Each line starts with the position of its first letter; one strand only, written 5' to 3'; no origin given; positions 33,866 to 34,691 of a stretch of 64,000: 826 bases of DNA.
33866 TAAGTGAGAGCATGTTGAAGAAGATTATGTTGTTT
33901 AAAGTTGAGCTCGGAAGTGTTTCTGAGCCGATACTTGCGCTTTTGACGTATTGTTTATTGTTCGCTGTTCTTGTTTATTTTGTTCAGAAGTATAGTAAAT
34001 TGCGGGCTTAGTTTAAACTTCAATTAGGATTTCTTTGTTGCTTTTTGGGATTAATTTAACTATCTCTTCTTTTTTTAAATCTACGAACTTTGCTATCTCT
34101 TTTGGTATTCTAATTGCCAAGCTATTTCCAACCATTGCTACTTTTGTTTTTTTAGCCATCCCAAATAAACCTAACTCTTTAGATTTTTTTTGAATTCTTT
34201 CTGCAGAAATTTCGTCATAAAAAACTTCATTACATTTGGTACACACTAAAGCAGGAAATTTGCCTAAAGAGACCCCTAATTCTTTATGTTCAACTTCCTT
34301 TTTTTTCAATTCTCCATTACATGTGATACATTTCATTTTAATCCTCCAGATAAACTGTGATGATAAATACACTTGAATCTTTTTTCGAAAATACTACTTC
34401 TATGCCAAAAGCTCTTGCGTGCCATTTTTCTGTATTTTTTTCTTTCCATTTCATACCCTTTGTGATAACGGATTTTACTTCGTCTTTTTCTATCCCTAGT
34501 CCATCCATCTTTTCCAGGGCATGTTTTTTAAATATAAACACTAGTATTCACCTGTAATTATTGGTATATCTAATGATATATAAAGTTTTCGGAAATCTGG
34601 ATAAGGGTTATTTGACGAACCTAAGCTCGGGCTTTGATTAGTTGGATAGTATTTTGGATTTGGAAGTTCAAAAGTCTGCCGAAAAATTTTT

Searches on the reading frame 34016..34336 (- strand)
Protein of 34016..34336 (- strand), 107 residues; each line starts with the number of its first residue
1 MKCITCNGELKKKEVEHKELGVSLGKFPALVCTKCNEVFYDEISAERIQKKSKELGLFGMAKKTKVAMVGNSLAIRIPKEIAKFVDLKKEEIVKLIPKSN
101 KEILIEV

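Call 12: search_protein_families(library=pfam, proteins=[window:34016-34336:-], max_evalue=1)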
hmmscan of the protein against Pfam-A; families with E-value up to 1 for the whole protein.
seq(107 aa): 9 families
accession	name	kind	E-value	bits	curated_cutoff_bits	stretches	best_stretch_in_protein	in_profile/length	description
PF04014.23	MazE_antitoxin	-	1.1e-05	25.8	24.7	1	67-105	2-40/48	Antidote-toxin recognition MazE, bacterial antitoxin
PF24292.1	DUF7479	-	0.00046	20.7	27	1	1-45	3-46/60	Domain of unknown function (DUF7479)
PF23104.1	Zf-C2H2_ZNF451_6th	-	0.0034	17.9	27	1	32-46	4-18/25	Sixth Zinc fingers C2H2 type, ZNF451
PF16822.11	ALGX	-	0.048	13.7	26.5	1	23-73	154-211/268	SGNH hydrolase-like domain, acetyltransferase AlgX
PF01927.22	Mut7-C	-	0.085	13.4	23.3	1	2-48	92-142/146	Mut7-C RNAse domain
PF14279.12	HNH_5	-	0.098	13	27.5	0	3-49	1-53/56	HNH endonuclease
PF14803.11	Zn_ribbon_Nudix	-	0.14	12.5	25.6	1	30-40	23-33/34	Nudix N-terminal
PF02945.21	Endonuclease_7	-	0.17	12.3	23.6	1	2-38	25-62/82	Recombination endonuclease VII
PF02146.23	SIR2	-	0.22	11.9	24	1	24-78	102-157/180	Sir2 family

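Call 61: search_protein_families(library=ncbifam, proteins=[window:34016-34336:-], max_evalue=1)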
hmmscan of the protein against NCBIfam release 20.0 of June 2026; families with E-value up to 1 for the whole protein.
seq(107 aa): 6 families
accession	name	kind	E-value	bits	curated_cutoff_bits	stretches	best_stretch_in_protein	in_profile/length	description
TIGR02609.1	doc_partner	hypoth_equivalog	0.00022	21.5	55.9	1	65-93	2-30/74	putative addiction module antidote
TIGR03831.1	YgiT_finger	domain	0.00023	21.4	20.2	1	3-42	1-45/46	YgiT-type zinc finger protein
NF045645.1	DVU_1557_fam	equivalog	0.00078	19.6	60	1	1-42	3-43/60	DVU_1557 family redox protein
TIGR03830.1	CxxCG_CxxCG_HTH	subfamily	0.0025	17.6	61.8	1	8-55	11-57/127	type II TA system antitoxin MqsA family protein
NF047862.1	VapBLeptosp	equivalog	0.0095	15.9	100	1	62-82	2-22/76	type II toxin-antitoxin system antitoxin VapB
TIGR01439.1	lp_hng_hel_AbrB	domain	0.042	13.6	28.3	1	74-106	9-41/44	transcriptional regulator, AbrB family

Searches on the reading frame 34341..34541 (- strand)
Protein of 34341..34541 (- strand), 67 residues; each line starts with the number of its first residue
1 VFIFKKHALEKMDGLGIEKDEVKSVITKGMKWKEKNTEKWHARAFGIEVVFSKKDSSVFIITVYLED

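Call 12: search_protein_families(library=pfam, proteins=[window:34341-34541:-], max_evalue=1)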
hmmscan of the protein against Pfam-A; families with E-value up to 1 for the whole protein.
seq(67 aa): 2 families
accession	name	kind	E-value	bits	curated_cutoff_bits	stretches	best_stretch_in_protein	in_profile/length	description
PF14076.12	DUF4258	-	3.6e-07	30.8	25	1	4-64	1-70/71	Domain of unknown function (DUF4258)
PF10440.15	WIYLD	-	0.0078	16.4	27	1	6-40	9-40/61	Ubiquitin-binding WIYLD domain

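Call 55: find_homologous_proteins(query=window:34341-34541:-, max_evalue=0.001)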
Query seq(67 aa) (67 aa): 29 proteins with E <= 0.001 among 29 candidates.
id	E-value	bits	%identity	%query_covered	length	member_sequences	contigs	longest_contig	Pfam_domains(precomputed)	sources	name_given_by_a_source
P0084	3.0e-36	139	100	100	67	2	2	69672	PF14076.13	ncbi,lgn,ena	ncbi:MAG: DUF4258 domain-containing protein [Candidatus Woesearchaeota archaeon]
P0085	2.2e-28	114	79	100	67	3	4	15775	PF14076.13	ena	-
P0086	5.8e-27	110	76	99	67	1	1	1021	PF14076.13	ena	-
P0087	6.7e-27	110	76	99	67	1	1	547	PF14076.13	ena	-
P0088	5.3e-26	107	77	99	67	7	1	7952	PF14076.13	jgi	-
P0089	1.6e-25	105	75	96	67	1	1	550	PF14076.13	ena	-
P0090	2.6e-25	105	77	99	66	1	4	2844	PF14076.13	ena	-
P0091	4.5e-22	95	67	96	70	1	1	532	PF14076.13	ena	-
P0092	7.3e-22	94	68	97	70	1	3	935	PF14076.13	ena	-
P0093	1.4e-21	93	69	96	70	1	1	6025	PF14076.13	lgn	-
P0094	1.5e-21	93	66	97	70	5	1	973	PF14076.13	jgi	-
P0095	4.9e-21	91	66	97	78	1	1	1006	PF14076.13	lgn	-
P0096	3.0e-20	89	62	97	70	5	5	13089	PF14076.13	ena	-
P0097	6.6e-20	88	62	97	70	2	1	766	PF14076.13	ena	-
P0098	1.4e-19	87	63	97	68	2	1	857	-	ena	-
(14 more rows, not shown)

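Call 61: search_protein_families(library=ncbifam, proteins=[window:34341-34541:-], max_evalue=1)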
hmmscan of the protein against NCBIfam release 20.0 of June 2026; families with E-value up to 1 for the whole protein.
seq(67 aa): 0 families

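Call 62: search_protein_families(library=padloc, proteins=[window:34341-34541:-], max_evalue=1)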
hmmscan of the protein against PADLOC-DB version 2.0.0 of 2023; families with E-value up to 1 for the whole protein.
seq(67 aa): 0 families
